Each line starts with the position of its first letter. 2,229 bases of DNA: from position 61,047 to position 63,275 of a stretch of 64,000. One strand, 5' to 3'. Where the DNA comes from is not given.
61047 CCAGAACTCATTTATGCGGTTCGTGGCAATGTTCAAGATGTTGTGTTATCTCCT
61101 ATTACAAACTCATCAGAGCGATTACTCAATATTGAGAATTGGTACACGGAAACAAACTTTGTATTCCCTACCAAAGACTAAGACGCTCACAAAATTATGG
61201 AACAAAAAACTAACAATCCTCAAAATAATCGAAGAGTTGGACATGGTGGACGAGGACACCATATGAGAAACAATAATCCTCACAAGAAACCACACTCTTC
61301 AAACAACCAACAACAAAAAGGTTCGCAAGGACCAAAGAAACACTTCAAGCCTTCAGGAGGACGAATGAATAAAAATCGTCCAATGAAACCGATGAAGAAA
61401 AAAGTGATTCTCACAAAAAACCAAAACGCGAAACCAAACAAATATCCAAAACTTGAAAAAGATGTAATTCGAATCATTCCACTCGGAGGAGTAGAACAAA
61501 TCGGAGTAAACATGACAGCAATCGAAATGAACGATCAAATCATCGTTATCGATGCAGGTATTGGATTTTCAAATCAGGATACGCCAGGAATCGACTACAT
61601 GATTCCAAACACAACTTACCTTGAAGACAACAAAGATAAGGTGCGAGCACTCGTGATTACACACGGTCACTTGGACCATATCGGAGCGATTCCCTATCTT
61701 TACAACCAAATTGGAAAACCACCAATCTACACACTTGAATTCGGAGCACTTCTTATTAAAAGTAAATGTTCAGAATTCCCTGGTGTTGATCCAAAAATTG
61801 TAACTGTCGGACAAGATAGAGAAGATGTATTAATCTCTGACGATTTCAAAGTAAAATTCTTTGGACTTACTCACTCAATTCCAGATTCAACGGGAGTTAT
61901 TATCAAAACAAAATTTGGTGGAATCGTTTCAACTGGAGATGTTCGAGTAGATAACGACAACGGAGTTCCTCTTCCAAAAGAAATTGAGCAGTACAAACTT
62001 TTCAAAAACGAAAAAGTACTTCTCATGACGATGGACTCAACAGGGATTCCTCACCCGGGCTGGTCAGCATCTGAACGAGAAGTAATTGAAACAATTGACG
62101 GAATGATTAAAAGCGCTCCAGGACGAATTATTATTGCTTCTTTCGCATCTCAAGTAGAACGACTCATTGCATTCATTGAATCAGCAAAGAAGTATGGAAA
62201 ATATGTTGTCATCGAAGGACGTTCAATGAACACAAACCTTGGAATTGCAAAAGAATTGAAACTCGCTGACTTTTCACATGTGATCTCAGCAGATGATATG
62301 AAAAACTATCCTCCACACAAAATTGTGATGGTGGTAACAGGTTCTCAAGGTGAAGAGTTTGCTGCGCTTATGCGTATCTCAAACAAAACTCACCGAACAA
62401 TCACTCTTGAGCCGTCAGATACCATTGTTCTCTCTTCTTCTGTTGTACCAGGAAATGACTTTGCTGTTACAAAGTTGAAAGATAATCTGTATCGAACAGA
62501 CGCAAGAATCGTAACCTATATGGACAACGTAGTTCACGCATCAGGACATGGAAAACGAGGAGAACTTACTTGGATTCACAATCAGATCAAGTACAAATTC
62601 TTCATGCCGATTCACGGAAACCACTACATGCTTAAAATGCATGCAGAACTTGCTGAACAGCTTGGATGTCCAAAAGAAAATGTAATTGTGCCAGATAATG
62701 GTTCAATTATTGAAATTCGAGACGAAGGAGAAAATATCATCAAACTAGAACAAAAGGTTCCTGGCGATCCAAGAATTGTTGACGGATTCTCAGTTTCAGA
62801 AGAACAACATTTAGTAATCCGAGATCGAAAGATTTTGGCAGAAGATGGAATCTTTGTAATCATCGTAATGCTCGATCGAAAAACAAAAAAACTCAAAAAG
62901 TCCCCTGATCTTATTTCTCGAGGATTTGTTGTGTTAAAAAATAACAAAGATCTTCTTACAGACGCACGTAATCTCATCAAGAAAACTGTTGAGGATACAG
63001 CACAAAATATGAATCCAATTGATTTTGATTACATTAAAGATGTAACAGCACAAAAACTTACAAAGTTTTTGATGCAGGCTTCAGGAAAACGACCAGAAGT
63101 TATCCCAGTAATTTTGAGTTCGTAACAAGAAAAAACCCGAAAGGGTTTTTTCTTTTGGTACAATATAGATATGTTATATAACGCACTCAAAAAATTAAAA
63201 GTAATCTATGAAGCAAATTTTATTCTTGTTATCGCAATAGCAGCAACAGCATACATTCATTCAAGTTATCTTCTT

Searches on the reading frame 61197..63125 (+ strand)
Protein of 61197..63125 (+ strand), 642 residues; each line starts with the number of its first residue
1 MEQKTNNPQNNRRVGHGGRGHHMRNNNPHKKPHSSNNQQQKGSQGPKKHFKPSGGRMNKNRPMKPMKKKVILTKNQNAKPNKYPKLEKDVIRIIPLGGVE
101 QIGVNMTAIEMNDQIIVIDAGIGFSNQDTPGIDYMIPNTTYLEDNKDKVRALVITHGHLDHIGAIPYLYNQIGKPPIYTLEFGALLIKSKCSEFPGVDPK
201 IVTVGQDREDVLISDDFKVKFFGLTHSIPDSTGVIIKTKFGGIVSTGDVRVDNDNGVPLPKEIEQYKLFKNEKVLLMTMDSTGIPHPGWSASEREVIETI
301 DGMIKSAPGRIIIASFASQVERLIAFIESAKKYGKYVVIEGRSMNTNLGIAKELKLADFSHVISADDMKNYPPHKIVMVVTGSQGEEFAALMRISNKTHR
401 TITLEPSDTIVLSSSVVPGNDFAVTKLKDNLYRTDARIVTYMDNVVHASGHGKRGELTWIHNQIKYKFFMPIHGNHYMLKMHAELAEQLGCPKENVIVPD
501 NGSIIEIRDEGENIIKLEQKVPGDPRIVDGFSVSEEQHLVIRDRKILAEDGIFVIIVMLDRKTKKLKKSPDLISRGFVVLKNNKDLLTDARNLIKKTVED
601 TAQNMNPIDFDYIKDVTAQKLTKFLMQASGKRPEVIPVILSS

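Call 91: search_protein_families(library=pfam, proteins=[window:61197-63125:+], max_evalue=0.001)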
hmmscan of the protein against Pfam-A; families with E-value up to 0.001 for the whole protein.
window:61197-63125:+ (642 aa): 5 families
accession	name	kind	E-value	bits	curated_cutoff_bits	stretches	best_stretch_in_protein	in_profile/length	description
PF22505.1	RNase_J_b_CASP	-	6.5e-38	129.8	27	1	309-431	2-126/126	Ribonuclease J, beta-CASP domain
PF17770.6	RNase_J_C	-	1e-22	81.4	23.8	1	540-640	1-100/102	Ribonuclease J C-terminal domain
PF00753.33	Lactamase_B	-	2.9e-12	47.4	22.7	1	103-260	5-161/196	Metallo-beta-lactamase superfamily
PF07521.17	RMMBL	-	1e-05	25.9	21.6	1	442-499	8-63/63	Zn-dependent metallo-hydrolase RNA specificity domain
PF12706.13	Lactamase_B_2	-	3.9e-05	23.8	27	1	116-249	3-143/200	Beta-lactamase superfamily domain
